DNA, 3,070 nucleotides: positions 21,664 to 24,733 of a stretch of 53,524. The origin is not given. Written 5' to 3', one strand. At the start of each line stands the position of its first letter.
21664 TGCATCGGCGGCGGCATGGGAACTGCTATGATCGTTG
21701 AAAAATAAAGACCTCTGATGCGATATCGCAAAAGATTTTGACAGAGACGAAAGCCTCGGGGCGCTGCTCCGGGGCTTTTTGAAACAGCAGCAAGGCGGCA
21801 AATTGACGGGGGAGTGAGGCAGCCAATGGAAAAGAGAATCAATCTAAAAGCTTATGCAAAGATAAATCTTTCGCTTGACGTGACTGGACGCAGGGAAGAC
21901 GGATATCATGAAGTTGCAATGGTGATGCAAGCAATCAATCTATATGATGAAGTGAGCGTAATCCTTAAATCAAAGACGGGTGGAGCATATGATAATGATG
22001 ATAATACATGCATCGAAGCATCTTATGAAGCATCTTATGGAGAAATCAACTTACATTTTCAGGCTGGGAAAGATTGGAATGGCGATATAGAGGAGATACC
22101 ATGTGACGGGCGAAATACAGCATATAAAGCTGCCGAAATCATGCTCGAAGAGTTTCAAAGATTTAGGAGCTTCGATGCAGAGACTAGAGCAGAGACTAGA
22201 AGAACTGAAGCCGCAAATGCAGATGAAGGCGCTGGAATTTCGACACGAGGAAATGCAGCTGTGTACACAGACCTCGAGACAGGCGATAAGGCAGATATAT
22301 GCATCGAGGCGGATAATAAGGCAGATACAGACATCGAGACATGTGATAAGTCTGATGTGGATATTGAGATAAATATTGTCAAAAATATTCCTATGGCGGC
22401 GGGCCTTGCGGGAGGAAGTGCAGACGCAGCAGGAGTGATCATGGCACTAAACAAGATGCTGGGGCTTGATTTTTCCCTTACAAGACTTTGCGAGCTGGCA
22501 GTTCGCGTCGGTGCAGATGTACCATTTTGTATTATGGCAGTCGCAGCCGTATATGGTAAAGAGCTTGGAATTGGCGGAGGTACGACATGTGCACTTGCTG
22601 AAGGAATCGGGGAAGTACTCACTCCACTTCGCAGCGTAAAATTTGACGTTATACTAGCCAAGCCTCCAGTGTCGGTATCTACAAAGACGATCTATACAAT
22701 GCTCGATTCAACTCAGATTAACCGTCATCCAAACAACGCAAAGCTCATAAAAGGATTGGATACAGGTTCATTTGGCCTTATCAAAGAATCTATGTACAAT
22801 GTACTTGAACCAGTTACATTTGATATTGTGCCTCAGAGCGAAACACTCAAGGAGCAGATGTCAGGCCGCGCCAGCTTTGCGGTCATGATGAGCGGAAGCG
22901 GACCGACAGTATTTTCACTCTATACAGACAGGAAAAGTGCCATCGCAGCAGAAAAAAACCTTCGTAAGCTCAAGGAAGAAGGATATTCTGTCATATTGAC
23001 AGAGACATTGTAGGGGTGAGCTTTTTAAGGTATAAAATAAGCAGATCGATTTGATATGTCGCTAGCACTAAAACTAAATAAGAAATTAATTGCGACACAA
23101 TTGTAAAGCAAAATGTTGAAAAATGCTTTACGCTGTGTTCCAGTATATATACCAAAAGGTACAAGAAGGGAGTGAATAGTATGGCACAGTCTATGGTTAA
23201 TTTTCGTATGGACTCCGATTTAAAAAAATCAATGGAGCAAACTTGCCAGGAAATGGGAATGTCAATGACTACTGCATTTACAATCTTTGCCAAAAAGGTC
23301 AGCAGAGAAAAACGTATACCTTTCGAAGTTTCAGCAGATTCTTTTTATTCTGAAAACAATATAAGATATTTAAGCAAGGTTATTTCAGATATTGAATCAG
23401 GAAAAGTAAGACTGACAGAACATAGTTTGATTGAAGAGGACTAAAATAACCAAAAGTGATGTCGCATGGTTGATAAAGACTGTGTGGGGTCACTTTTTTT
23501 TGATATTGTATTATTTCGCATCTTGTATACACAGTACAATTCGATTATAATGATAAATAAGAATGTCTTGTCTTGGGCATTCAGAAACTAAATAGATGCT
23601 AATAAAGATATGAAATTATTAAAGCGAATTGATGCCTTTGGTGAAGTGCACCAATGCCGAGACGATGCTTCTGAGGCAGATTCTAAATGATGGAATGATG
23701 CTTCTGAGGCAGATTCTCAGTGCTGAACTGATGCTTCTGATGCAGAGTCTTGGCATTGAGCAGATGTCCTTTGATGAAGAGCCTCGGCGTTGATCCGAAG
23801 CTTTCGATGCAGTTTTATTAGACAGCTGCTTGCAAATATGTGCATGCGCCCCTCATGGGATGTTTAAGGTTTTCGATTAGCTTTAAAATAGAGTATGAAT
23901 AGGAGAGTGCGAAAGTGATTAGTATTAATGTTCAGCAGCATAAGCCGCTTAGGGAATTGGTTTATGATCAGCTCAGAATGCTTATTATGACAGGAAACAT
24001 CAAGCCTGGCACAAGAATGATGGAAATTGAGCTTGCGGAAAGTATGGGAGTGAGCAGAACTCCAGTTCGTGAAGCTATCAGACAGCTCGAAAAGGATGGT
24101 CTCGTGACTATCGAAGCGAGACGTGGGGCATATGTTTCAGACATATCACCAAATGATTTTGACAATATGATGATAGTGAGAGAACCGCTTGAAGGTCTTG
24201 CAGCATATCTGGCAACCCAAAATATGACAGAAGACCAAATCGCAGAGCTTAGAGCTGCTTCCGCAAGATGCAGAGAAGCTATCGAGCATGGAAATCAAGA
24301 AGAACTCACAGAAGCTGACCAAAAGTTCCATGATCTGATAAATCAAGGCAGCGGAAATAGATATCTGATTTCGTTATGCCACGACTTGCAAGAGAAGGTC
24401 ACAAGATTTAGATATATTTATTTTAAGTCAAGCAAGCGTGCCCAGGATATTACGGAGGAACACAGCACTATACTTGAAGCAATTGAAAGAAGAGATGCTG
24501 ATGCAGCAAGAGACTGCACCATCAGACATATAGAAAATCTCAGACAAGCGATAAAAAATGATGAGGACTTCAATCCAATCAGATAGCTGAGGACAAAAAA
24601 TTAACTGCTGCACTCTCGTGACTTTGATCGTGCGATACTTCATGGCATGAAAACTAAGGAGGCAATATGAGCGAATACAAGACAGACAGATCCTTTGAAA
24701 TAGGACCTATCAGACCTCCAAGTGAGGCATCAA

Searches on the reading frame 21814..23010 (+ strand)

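Call 6: search_protein_families(library=pfam, proteins=[window:21814-23010:+], max_evalue=0.01)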
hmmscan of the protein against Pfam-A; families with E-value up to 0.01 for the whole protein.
window:21814-23010:+ (399 aa): 3 families
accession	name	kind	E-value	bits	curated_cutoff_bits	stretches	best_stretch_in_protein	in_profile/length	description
PF00288.32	GHMP_kinases_N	-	1.3e-14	54.6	22.3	1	182-241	16-85/87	GHMP kinases N terminal domain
PF08544.19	GHMP_kinases_C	-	3.5e-10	40.6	21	1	311-385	1-81/85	GHMP kinases C terminal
PF22700.2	MVD-like_N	-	0.00047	20.3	27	1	179-231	78-130/157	Diphosphomevalonate decarboxylase-like N-terminal domain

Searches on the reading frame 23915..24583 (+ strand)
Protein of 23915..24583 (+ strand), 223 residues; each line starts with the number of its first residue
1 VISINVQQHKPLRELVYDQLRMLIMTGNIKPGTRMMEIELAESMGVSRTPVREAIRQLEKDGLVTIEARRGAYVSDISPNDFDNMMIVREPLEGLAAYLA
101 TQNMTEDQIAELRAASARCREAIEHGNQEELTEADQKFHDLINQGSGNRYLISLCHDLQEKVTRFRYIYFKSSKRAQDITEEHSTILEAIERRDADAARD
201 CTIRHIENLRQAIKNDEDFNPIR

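Call 6: search_protein_families(library=pfam, proteins=[window:23915-24583:+], max_evalue=0.01)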
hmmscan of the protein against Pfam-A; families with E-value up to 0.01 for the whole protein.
window:23915-24583:+ (223 aa): 12 families
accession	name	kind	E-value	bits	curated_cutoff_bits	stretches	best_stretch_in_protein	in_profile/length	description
PF07729.17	FCD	-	8.8e-32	110.6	24.3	1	88-208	5-125/125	FCD domain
PF00392.27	GntR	-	4.3e-21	74.8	27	1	14-74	3-64/64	Bacterial regulatory proteins, gntR family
PF08279.18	HTH_11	-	9e-06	25.9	25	1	39-71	20-51/55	HTH domain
PF13412.12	HTH_24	-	9.9e-06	25.5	21.9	1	39-65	22-48/48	Winged helix-turn-helix DNA-binding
PF01325.25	Fe_dep_repress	-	0.00015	22.3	26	1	39-72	27-60/60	Iron dependent repressor, N-terminal DNA binding domain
PF14502.12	HTH_41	-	0.00037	20.3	25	1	31-69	2-41/48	Helix-turn-helix domain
PF01978.25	TrmB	-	0.00055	20.2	25.6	1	39-71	27-59/68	Sugar-specific transcriptional regulator TrmB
PF01047.28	MarR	-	0.00078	19.7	24.6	1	32-65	21-48/59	MarR family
PF13545.12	HTH_Crp_2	-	0.0011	19.3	27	1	39-74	27-61/70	Crp-like helix-turn-helix domain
PF02082.26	Rrf2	-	0.0021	18.7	30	1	20-89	9-79/132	Iron-dependent Transcriptional regulator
PF12802.13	MarR_2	-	0.003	18.1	27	0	39-68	25-54/61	MarR family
PF13730.12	HTH_36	-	0.0055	16.9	25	0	40-64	31-55/55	Helix-turn-helix domain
